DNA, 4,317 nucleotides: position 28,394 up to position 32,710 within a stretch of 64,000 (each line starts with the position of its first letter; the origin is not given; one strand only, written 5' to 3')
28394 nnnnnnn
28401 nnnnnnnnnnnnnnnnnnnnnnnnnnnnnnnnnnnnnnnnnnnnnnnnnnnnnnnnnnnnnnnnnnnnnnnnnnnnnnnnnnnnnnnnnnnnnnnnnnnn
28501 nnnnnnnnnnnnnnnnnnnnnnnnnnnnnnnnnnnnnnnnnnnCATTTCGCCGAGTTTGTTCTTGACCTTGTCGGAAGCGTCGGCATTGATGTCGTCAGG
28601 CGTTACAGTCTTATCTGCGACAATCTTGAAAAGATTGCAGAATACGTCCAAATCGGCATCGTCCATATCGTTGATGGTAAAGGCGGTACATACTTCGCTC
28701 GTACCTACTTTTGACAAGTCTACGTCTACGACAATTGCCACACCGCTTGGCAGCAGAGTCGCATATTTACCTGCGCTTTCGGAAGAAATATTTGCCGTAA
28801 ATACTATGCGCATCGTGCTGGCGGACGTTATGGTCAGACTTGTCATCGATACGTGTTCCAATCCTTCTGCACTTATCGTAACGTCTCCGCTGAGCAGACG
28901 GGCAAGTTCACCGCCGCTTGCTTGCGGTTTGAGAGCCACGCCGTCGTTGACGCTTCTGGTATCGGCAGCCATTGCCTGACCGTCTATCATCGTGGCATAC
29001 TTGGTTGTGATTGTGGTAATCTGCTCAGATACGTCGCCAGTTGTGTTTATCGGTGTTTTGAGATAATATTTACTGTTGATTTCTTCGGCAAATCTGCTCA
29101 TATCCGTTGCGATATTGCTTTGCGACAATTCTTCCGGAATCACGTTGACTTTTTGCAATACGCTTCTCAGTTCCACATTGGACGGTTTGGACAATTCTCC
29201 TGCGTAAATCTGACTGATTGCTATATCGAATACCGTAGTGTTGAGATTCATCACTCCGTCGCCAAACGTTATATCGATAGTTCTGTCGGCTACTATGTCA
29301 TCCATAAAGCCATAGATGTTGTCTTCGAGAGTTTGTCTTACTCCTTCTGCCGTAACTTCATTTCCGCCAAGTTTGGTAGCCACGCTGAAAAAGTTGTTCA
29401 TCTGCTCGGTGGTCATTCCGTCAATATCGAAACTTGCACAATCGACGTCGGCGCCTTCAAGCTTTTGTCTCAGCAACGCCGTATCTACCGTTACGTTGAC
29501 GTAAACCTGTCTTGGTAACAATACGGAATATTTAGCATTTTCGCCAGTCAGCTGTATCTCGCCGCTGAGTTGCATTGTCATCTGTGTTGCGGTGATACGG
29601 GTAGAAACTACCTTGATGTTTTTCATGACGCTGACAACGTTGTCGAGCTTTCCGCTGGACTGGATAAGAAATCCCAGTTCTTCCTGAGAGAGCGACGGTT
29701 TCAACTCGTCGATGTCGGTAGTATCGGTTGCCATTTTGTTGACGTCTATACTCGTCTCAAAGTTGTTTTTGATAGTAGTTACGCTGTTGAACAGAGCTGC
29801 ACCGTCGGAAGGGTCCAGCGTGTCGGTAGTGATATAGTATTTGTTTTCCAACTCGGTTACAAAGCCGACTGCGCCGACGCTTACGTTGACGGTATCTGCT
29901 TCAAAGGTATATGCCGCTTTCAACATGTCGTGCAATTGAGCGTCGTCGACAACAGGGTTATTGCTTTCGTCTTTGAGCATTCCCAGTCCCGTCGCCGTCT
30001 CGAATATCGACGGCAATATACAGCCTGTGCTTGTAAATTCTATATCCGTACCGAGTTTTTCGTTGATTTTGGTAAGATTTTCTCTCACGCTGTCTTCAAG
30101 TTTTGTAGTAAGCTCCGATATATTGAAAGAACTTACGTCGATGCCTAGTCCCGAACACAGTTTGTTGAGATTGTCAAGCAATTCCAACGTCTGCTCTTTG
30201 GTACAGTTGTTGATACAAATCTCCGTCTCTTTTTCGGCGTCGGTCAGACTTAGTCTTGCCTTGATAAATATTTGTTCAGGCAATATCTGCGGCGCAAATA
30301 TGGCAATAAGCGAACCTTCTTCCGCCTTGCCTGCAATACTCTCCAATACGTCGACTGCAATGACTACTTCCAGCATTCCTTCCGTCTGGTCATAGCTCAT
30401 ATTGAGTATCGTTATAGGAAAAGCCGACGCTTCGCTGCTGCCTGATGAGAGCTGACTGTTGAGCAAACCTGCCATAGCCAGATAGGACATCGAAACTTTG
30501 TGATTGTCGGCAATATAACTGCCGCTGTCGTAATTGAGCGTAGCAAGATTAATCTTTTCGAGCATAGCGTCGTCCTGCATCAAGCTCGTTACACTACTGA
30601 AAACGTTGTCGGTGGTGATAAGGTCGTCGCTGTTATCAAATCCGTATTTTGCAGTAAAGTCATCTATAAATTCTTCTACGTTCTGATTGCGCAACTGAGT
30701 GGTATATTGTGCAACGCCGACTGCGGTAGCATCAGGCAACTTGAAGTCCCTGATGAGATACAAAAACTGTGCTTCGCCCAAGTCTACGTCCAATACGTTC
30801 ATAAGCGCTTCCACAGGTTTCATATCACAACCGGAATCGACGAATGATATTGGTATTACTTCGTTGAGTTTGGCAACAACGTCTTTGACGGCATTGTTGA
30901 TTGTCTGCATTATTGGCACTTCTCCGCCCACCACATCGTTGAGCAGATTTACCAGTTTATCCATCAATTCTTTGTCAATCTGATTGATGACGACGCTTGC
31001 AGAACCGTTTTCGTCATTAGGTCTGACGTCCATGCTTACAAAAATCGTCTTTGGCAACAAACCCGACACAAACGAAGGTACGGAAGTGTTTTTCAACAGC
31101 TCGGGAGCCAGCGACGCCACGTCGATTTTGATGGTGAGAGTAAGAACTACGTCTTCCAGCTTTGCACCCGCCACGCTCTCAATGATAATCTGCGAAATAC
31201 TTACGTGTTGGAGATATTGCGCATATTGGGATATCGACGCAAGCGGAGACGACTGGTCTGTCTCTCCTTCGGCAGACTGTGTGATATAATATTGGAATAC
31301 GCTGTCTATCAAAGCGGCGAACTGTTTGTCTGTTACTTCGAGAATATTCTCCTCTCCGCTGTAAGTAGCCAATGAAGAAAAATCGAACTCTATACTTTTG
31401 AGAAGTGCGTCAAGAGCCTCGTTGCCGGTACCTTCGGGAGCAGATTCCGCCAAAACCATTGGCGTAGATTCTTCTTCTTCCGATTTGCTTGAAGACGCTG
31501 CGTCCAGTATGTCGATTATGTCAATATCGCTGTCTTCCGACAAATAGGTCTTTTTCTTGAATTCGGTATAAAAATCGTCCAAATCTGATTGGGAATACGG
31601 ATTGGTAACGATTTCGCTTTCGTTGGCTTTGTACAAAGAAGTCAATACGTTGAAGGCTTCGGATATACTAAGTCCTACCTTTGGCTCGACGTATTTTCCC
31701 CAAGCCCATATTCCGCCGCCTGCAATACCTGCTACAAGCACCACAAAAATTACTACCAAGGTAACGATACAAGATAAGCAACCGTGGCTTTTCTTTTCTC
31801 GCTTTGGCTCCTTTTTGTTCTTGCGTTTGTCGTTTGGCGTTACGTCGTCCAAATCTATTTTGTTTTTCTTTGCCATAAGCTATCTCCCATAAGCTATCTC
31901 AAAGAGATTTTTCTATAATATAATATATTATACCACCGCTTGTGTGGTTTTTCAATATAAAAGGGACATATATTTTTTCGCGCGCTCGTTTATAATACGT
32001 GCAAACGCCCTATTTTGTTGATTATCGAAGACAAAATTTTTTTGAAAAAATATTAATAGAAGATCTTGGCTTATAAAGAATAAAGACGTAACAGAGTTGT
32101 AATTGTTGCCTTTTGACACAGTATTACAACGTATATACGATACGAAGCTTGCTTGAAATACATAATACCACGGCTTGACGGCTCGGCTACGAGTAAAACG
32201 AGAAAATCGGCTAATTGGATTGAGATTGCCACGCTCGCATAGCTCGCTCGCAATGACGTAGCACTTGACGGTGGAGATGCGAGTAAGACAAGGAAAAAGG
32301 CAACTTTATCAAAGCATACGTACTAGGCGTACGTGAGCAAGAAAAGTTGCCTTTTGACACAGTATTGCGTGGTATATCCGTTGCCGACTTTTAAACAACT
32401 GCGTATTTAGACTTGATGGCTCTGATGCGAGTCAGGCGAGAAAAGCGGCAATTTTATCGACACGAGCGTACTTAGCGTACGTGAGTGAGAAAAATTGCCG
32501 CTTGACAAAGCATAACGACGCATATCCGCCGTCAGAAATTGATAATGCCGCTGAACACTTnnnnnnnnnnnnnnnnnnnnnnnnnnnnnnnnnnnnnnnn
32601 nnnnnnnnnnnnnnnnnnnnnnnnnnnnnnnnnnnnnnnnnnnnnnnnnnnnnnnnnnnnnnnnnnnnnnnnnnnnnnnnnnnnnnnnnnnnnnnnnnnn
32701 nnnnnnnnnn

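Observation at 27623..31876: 1417-aa single-pass membrane protein built from five copies of an unrecognised ~200-230-aa module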

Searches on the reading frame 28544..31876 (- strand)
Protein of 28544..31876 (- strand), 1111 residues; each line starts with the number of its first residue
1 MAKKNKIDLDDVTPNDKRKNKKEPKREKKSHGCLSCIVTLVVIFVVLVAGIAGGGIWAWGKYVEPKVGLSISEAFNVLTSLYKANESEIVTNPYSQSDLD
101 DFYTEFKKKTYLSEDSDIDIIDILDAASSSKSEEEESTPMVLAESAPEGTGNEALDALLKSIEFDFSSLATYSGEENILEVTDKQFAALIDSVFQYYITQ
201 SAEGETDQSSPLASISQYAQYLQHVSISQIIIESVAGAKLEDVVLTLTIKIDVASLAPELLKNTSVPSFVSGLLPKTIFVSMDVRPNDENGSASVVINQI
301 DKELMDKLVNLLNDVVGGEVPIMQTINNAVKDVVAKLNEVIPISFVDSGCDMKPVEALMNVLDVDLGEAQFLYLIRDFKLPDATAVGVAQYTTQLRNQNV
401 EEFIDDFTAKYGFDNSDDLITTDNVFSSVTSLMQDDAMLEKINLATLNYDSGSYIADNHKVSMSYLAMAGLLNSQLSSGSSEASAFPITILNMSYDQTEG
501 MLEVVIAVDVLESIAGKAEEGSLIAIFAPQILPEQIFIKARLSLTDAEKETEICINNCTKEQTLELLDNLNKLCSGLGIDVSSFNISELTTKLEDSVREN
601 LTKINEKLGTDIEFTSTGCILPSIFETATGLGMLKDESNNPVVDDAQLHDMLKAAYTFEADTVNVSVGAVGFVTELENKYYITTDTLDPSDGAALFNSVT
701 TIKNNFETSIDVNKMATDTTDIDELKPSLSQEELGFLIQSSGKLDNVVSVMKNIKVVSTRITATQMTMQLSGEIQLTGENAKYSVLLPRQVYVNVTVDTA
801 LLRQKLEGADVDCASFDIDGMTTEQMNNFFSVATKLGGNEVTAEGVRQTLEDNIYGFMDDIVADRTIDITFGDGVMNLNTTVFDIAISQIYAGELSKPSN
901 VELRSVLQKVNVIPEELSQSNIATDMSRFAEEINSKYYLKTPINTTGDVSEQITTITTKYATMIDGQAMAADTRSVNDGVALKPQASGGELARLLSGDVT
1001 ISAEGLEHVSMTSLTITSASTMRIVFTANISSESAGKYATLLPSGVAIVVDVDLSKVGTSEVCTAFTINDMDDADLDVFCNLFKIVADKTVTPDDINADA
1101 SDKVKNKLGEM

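Call 65: predict_structure(alignment_id=A4)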
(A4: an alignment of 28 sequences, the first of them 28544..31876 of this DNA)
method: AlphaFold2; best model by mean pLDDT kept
length: 1111 residues; sequences in the alignment: 28
mean_pLDDT: 76.9   pTM: 0.57
mean pLDDT of the five models: 76.9, 76.5, 75.4, 72.6, 70.3
residues with pLDDT >= 90: 181; 70-90: 651; 50-70: 205; < 50: 74
segments of 3 or more residues with pLDDT < 50: 1-37, 132-146, 205-209, 481-484
pLDDT, mean of each block of 10 residues (from residue 1): 26 27 29 41 49 56 56 61 64 82 83 76 67 35 45 69 79 75 83 74 51 59 75 60 72 67 60 64 64 53 56 55 67 73 72 77 74 83 77 85 91 88 84 84 89 87 89 72 63 85 86 64 69 83 78 82 82 72 74 77 80 87 88 83 91 91 88 92 87 86 78 87 91 92 79 90 93 87 88 93 90 92 91 86 88 90 80 92 88 83 90 87 86 87 81 81 85 79 85 83 84 88 91 70 88 88 90 89 85 86 85 73
secondary structure, 60 per line:
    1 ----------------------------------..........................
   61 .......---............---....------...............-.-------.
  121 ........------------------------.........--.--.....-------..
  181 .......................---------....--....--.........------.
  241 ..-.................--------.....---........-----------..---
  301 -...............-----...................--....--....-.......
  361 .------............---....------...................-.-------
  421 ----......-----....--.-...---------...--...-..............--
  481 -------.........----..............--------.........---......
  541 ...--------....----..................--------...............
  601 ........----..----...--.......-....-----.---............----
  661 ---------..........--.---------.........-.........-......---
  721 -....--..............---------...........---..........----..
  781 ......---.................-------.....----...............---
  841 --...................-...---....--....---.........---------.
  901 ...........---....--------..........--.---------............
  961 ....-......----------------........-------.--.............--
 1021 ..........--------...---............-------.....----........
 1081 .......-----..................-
elements in order (helices of 4 or more, strands of 3 or more residues): H35-67 H71-82 H86-89 H96-110 H120-128 H153-161 H167-171 E179-182 H183-203 H213-216 H219-222 E225-233 E244-252 H253-260 H269-273 E277-284 H302-316 H322-340 E343-346 E349-352 H354-361 H368-379 H383-386 H393-411 H425-430 H436-439 E461-463 H465-478 E488-496 E501-509 H510-514 H523-531 E535-543 E552-555 H560-577 H586-608 E619-621 H624-630 H645-656 H670-679 H692-700 H702-709 H712-717 H722-725 E728-730 H731-741 E751-761 E765-774 H779-786 E790-798 H799-806 E814-818 H823-837 H843-861 E869-872 E875-878 H882-890 H900-911 H915-918 H927-936 H949-963 H966-971 H988-995 E1006-1018 E1021-1030 E1045-1053 E1064-1068 H1073-1087 H1093-1110

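Call 70: fold_search(model_id=the predicted structure, library=pdb)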
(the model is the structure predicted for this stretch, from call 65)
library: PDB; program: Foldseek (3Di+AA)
matches with E <= 10: 176; with E <= 0.001: 0
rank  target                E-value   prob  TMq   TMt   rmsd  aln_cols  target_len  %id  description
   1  2obd_A                2.3e-01  0.08  0.07  0.12  26.4       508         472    8  Crystal Structure of Cholesteryl Ester Transfer Protein (released 2007-01-23)
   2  6rw9_A                2.5e-01  0.02  0.04  0.03  34.2       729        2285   12  Cryo-EM structure of Morganella morganii TcdA4 (released 2019-10-23)
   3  8hqs_B                3.0e-01  0.08  0.05  0.10  27.1       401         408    9  Cryo-EM structure of 8-subunit Smc5/6 head region (released 2024-06-19)
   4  9cy7_A                5.7e-01  0.05  0.05  0.07  32.1       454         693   10  Structure of S.pombe Dis3L2 in complex with oligoU RNA substrate (released 2025-08-06)
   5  9lto_B                8.4e-01  0.07  0.05  0.08  29.1       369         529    9  Cryo-EM structure of DDB1-DDA1-DET1-Ube2e2 complex (released 2026-01-28)
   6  3ub1_D                9.6e-01  0.05  0.05  0.14  22.5       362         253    7  Ntf2 like protein involved in plasmid conjugation (released 2012-02-08)
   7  4u4c_A                9.6e-01  0.02  0.05  0.06  26.2       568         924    9  The molecular architecture of the TRAMP complex reveals the organization and interplay of its two catalytic activities (released 2014-09-24)
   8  11qf_B                1.0e+00  0.04  0.05  0.14  33.1       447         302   10  I-PnoMI with solubilizing mutations (released 2026-03-25)
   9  3ub1_C                1.2e+00  0.08  0.06  0.20  21.6       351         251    8  Ntf2 like protein involved in plasmid conjugation (released 2012-02-08)
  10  3ub1_B                1.2e+00  0.06  0.06  0.19  22.7       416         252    8  Ntf2 like protein involved in plasmid conjugation (released 2012-02-08)
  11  9ltr_H                1.3e+00  0.04  0.05  0.09  28.0       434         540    9  Cryo-EM structure of dimeric DDB1-DDA1-DET1-Ube2e2-COP1 complex (released 2026-01-28)
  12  5vzj_K                1.3e+00  0.04  0.06  0.07  34.3       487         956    7  STRUCTURE OF A TWELVE COMPONENT MPP6-NUCLEAR RNA EXOSOME COMPLEX BOUND TO RNA (released 2017-08-02)
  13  11qf_A                1.4e+00  0.03  0.05  0.14  32.9       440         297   11  I-PnoMI with solubilizing mutations (released 2026-03-25)
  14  3ub1_A                1.4e+00  0.06  0.06  0.18  23.8       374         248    7  Ntf2 like protein involved in plasmid conjugation (released 2012-02-08)
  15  4wwu_F                1.5e+00  0.13  0.06  0.24   9.6       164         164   12  Structure of Mex67:Mtr2 (released 2015-02-04)
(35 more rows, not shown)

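Call 82: search_solved_structures(query=A4, max_evalue=5)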
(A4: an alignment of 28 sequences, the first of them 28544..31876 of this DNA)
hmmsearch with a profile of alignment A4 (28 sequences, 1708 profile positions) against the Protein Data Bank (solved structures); distinct sequences matched with E-value up to 5: 1.
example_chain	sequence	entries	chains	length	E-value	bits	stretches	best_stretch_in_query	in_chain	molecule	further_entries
8y7m_I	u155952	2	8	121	0.031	15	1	964-1027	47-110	Nuclear export protein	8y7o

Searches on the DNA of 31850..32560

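Call 59: search_rna_families(source=window, start=31850, end=32560, threshold=evalue, max_evalue=1)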
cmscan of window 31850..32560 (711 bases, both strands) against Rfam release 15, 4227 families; matches with E-value up to 1: 1.
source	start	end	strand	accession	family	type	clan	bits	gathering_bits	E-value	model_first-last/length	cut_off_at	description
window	31952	32036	-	RF02731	JA03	Gene; sRNA;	-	15.8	44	0.52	1-274/274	no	Aggregatibacter sRNA JA03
